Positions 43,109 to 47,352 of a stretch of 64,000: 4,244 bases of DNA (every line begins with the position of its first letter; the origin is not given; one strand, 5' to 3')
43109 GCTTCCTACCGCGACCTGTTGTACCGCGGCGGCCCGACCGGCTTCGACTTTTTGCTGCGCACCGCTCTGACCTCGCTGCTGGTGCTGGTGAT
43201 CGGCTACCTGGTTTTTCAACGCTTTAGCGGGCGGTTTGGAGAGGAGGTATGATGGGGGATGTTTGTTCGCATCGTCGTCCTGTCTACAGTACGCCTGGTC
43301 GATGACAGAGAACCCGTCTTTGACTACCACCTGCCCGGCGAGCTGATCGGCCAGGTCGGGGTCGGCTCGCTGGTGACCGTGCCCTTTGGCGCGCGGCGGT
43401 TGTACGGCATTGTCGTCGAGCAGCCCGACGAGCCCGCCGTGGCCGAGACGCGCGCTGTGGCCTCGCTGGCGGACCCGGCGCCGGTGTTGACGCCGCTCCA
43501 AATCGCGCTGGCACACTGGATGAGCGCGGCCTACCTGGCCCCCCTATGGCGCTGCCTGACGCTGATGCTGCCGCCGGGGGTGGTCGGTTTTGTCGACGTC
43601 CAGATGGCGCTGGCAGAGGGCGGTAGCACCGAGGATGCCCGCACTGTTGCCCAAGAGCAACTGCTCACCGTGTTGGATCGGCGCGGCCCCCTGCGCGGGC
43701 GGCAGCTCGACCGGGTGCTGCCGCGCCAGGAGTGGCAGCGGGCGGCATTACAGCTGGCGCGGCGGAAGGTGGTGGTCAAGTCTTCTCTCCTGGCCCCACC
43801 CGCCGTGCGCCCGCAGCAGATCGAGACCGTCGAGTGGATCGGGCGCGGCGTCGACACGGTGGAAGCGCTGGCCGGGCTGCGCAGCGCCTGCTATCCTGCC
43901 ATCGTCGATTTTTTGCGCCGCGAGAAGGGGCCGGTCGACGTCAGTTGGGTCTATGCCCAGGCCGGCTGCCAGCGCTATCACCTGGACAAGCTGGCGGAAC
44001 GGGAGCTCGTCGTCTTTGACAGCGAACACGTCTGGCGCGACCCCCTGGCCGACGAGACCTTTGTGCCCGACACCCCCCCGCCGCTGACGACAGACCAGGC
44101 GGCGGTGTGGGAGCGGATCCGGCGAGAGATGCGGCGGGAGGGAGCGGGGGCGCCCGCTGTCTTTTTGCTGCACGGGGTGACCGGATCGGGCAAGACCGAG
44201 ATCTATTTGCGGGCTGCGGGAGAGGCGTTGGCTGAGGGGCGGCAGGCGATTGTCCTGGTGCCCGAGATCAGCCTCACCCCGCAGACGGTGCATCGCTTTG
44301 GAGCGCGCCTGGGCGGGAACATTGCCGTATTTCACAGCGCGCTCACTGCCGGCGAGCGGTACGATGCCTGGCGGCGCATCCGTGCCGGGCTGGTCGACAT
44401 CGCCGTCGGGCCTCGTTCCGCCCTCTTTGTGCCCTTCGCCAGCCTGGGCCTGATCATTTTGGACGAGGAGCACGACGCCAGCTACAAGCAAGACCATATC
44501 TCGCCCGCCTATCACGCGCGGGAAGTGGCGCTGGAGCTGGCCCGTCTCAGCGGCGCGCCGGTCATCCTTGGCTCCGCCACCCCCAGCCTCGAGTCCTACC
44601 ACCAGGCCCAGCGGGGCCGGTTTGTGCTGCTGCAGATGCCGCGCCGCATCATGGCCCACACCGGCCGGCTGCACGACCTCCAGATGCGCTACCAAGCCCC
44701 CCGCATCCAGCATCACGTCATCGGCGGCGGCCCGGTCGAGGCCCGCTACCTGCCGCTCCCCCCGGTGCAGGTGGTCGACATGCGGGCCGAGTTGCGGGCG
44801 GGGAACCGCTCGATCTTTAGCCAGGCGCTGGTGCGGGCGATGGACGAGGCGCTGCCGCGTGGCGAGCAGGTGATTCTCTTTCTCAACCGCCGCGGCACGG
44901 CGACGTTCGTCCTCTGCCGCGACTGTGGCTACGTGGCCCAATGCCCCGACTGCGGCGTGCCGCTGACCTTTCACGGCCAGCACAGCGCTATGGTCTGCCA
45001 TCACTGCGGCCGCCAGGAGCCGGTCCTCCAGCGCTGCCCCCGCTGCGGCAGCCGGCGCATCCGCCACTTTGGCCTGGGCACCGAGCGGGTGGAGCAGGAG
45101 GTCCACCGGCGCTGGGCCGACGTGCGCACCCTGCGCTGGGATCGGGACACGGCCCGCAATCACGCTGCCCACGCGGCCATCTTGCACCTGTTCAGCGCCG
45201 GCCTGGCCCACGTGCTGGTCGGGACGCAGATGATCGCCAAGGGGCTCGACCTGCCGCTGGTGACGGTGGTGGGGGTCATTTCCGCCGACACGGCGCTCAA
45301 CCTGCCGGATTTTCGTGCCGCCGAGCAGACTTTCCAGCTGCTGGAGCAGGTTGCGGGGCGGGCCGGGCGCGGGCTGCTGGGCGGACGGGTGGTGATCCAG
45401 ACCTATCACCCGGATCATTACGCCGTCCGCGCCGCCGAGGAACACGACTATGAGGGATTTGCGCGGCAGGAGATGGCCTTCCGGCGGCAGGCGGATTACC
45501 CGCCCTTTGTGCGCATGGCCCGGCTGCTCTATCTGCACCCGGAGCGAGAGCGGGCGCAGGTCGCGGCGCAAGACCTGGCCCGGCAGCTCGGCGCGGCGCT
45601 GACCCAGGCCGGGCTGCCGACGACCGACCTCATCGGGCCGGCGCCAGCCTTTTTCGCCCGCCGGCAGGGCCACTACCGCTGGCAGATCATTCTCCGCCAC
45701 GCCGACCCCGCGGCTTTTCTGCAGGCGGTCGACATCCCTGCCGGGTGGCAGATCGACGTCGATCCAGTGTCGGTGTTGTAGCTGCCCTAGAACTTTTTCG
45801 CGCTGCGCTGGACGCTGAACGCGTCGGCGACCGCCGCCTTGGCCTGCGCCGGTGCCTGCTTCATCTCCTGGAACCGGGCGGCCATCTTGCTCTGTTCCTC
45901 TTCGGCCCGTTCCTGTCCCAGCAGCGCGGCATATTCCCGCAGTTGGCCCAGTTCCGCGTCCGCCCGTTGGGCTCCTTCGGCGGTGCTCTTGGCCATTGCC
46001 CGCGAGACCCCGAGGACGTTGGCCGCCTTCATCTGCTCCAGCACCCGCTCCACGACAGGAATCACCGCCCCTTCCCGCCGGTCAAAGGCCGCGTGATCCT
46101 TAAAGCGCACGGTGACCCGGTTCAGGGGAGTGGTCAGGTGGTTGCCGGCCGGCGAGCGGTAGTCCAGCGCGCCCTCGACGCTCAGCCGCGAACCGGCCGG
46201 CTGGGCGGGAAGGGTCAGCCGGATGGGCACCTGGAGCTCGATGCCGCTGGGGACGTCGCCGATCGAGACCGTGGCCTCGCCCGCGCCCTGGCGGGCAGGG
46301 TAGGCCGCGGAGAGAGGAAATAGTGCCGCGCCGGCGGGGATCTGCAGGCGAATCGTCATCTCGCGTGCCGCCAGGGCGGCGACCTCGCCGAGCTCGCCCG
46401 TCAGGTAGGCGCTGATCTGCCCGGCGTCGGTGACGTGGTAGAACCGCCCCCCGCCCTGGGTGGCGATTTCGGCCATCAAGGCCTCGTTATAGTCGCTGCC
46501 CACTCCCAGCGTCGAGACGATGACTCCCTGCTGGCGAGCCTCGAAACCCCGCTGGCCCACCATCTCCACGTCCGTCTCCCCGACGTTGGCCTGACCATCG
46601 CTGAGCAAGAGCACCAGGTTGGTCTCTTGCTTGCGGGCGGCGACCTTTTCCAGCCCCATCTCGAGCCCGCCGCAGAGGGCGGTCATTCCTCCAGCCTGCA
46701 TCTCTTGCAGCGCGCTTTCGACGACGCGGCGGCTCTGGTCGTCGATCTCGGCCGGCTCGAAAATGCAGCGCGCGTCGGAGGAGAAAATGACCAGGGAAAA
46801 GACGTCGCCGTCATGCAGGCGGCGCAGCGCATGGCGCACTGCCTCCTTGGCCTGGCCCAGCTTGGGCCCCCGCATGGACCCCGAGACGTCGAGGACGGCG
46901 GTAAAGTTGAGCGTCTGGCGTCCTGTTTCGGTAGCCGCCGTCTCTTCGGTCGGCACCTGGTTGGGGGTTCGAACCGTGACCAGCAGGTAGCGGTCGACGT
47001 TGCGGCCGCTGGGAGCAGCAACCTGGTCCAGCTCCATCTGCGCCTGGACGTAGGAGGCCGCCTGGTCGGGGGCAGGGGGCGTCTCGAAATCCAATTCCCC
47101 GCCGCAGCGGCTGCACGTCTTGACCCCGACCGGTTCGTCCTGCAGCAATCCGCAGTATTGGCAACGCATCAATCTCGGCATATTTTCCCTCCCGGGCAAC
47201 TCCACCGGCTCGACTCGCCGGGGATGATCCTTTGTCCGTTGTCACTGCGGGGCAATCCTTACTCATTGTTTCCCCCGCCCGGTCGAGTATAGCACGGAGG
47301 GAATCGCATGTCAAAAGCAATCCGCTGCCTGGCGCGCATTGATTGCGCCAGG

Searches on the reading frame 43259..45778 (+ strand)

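Call 37: search_protein_families(library=pfam, proteins=[window:43259-45778:+], max_evalue=0.001)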
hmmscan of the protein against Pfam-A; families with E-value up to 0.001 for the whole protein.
window:43259-45778:+ (840 aa): 7 families
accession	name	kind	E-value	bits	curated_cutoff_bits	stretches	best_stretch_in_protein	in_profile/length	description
PF17764.6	PriA_3primeBD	-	4e-20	71.9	22.7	1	20-105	11-96/96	3'DNA-binding domain (3'BD)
PF00270.35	DEAD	-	2.3e-16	60.4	26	1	302-447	17-164/167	DEAD/DEAH box helicase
PF18074.6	PriA_C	-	2.1e-13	51.3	26.9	1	749-836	1-95/95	Primosomal protein N C-terminal domain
PF04851.21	ResIII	-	1.5e-09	38.4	22.5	1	280-443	8-163/164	Type III restriction enzyme, res subunit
PF18319.7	Zn_ribbon_PriA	-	7.8e-09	35.8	26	1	562-588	1-27/27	PriA DNA helicase Cys-rich region (CRR) domain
PF00271.37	Helicase_C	-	1.3e-08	35.5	23.5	1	634-704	50-108/110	Helicase conserved C-terminal domain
PF25199.1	nSTAND_NTPase5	-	0.0004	20.7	34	1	280-358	21-101/145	Novel STAND NTPase 5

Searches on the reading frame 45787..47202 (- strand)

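Call 37: search_protein_families(library=pfam, proteins=[window:45787-47202:-], max_evalue=0.001)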
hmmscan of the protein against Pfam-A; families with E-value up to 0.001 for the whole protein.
window:45787-47202:- (471 aa): 3 families
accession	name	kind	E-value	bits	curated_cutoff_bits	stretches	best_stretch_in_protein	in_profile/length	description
PF00092.34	VWA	-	3e-20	73.6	23.8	1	102-263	4-168/174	von Willebrand factor type A domain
PF13768.12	VWA_3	-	1.7e-14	54.6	27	1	102-254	5-153/155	von Willebrand factor type A domain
PF13519.12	VWA_2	-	2.6e-13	50.9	27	1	103-204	4-107/107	von Willebrand factor type A domain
